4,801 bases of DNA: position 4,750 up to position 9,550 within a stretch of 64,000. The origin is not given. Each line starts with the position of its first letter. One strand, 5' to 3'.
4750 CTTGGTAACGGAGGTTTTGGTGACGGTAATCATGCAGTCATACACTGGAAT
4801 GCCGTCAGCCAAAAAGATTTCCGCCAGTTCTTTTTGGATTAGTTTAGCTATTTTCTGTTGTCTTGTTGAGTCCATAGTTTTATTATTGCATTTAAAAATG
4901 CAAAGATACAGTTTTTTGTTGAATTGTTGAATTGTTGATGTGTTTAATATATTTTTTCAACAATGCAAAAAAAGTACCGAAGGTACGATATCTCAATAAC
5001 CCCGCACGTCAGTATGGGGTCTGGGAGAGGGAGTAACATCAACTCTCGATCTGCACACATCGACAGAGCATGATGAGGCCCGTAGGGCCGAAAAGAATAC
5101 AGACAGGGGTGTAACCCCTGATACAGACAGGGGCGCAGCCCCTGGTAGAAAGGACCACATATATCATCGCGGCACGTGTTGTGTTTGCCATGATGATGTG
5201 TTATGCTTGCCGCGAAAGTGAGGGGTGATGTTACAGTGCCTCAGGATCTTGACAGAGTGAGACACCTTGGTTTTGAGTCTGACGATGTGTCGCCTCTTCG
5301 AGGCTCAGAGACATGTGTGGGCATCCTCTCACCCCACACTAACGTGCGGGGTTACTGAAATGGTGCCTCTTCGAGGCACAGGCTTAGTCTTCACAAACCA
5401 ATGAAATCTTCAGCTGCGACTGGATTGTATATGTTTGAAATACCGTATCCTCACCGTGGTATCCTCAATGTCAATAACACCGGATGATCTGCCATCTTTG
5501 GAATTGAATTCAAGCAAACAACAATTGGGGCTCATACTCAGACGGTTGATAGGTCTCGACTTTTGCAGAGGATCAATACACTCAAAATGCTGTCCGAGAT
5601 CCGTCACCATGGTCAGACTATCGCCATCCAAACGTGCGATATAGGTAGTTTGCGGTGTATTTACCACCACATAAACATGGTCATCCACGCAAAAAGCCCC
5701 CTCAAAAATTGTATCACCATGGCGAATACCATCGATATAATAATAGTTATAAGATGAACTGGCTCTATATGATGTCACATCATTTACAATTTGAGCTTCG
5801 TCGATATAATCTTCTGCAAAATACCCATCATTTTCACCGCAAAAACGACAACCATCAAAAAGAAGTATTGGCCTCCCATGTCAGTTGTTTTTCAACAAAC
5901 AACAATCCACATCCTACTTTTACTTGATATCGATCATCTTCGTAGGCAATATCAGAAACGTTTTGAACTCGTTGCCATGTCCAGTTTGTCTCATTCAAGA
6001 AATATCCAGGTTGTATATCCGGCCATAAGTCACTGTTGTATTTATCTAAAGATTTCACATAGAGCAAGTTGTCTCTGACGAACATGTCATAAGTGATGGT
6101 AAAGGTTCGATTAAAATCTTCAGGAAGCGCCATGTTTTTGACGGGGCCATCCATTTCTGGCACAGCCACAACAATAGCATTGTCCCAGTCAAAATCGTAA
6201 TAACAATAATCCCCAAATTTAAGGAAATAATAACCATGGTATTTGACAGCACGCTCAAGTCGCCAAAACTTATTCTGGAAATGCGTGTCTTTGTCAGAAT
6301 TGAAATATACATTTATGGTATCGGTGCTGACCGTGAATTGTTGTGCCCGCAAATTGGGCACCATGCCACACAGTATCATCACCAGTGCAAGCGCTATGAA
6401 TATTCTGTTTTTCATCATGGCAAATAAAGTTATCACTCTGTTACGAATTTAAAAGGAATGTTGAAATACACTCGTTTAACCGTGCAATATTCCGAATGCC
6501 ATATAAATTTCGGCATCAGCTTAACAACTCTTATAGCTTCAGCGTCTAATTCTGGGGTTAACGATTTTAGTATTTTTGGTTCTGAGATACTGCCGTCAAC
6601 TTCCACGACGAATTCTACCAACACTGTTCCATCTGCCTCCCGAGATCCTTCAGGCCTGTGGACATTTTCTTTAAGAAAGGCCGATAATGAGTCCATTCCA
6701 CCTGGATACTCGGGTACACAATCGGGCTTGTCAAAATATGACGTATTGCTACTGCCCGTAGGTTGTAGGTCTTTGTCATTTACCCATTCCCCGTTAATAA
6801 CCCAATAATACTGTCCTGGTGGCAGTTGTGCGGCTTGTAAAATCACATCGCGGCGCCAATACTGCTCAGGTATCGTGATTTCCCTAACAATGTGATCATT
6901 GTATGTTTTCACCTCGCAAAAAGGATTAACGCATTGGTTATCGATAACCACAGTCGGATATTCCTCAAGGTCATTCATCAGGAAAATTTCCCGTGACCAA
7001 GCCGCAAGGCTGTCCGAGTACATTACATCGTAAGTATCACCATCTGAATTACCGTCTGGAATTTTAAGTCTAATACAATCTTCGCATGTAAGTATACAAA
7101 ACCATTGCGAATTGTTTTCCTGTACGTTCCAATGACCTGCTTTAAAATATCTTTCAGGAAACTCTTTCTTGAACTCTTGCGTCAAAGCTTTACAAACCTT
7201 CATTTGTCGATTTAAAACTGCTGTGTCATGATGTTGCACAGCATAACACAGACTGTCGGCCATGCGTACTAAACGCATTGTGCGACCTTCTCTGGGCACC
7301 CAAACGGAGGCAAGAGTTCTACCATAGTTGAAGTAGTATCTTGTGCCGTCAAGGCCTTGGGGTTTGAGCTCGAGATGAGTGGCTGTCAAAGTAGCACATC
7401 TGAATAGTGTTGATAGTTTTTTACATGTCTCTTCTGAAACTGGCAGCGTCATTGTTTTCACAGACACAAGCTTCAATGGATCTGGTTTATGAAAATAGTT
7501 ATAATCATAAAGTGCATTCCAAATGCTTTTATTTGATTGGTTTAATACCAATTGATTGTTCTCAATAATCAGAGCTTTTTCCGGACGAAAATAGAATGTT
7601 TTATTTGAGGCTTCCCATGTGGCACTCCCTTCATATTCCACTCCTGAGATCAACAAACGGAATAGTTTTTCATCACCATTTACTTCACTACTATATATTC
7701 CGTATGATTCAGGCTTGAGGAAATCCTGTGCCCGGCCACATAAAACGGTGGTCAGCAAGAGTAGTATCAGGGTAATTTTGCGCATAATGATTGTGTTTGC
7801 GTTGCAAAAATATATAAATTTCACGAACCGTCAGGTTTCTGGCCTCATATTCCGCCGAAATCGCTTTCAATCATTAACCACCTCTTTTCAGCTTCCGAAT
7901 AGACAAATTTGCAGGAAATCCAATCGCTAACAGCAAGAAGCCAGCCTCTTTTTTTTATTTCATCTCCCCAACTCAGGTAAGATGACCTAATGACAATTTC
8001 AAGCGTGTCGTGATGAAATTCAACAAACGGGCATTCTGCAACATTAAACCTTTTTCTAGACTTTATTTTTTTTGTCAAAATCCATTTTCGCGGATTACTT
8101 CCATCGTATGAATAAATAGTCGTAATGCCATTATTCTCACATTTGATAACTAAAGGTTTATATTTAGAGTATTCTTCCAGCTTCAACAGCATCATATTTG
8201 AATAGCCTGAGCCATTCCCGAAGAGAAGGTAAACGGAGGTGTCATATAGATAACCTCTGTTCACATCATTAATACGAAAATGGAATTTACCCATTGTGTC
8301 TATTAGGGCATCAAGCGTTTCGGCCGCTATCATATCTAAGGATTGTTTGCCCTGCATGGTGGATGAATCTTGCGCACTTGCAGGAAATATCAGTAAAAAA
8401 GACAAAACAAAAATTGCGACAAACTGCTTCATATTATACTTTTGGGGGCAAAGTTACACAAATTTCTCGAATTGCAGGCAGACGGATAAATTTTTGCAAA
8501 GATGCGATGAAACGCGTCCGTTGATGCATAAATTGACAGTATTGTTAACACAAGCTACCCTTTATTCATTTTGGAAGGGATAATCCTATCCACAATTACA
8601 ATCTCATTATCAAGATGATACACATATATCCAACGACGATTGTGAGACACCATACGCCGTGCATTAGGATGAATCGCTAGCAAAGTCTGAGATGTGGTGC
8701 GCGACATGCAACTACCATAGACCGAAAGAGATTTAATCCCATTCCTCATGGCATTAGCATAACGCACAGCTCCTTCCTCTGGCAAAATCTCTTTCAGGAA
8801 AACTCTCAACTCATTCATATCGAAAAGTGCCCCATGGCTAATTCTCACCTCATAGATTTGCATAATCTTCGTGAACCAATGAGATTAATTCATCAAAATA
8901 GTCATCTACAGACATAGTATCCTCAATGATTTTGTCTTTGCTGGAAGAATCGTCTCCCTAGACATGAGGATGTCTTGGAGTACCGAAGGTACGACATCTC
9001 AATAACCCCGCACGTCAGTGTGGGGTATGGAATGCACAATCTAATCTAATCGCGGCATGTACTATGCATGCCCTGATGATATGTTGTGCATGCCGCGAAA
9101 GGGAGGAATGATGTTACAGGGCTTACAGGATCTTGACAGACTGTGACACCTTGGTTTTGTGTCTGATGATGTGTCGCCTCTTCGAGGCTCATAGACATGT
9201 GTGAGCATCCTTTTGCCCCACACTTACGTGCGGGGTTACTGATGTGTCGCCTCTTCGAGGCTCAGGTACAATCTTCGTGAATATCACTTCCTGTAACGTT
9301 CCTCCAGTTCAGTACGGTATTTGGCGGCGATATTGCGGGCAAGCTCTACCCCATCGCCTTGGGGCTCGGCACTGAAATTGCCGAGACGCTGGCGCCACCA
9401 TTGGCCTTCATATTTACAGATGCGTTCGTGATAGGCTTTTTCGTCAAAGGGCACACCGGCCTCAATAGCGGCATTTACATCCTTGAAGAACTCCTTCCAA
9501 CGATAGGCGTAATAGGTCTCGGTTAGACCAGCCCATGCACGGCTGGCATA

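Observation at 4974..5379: MITE-like family built from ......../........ and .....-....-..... hairpin modules (5 copies in 64 kb)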

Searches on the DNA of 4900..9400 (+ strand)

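Call 11: search_dna_similar(query=window:4900-9400:+, collection=phages, mode=near)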
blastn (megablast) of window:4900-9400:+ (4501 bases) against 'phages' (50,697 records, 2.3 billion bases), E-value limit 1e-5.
No match.

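Call 19: search_rna_families(source=window, start=4900, end=5450, threshold=evalue, max_evalue=10, show_alignments=2)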
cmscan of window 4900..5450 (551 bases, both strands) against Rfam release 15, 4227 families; matches with E-value up to 10: 5.
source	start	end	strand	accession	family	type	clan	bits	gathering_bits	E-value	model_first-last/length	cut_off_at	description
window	4973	5019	-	RF01687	Acido-Lenti-1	Gene; sRNA;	-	30.7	37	4.1e-05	1-46/46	no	Acido-Lenti-1 RNA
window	4931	4964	-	RF03528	mir-1264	Gene; miRNA;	-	15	79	5.5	17-45/67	no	mir-1264 microRNA precursor family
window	5199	5242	+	RF02470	Ms_IGR-8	Gene; sRNA;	-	14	44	2.1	1-63/63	no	Mycobacterium sRNA Ms_IGR-8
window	5066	5123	+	RF01142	sR19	Gene; snRNA; snoRNA; CD-box;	-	13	45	1.4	1-63/63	no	Small nucleolar RNA sR19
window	4914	4973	+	RF00667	mir-33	Gene; miRNA;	-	12.9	50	7.8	1-69/69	no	mir-33 microRNA precursor family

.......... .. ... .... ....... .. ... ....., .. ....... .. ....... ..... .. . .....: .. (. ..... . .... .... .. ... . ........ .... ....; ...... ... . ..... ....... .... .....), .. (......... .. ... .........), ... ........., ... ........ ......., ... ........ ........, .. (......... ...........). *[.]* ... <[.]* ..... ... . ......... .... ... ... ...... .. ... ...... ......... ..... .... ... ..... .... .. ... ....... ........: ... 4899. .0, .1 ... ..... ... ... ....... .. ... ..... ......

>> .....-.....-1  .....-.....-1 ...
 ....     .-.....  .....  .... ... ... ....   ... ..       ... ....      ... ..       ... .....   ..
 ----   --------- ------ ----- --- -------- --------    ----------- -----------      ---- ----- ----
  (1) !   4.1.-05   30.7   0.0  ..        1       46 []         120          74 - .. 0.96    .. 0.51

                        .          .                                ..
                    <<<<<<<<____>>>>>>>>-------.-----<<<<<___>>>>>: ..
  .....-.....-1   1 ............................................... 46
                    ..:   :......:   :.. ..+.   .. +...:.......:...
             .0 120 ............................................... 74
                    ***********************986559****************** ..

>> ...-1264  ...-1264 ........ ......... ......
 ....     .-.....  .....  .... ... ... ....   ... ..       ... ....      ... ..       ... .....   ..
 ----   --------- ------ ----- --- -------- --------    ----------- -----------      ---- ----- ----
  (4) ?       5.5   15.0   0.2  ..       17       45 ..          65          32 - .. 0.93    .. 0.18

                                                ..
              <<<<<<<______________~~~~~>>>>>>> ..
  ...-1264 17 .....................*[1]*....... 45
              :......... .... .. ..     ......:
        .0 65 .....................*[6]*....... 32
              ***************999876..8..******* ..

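Call 72: search_dna_similar(query=window:8975-9270:+, collection=plasmids, mode=distant, max_evalue=0.001, max_rows=15)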
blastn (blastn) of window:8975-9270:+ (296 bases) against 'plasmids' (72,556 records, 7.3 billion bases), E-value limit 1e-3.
No match.

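Call 73: search_dna_similar(query=window:8975-9270:+, collection=phages, mode=distant, max_evalue=0.001, max_rows=15)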
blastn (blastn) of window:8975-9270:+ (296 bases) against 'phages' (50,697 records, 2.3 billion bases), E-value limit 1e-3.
No match.

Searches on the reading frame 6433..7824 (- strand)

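Call 13: search_protein_families(library=pfam, proteins=[window:6433-7824:-])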
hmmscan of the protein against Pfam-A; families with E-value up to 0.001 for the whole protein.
window:6433-7824:- (463 aa): 1 family
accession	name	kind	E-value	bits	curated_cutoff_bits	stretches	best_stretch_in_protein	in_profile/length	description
PF03544.19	TonB_C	-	3.1e-07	31.2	24.6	1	395-460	12-77/79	Gram-negative bacterial TonB protein C-terminal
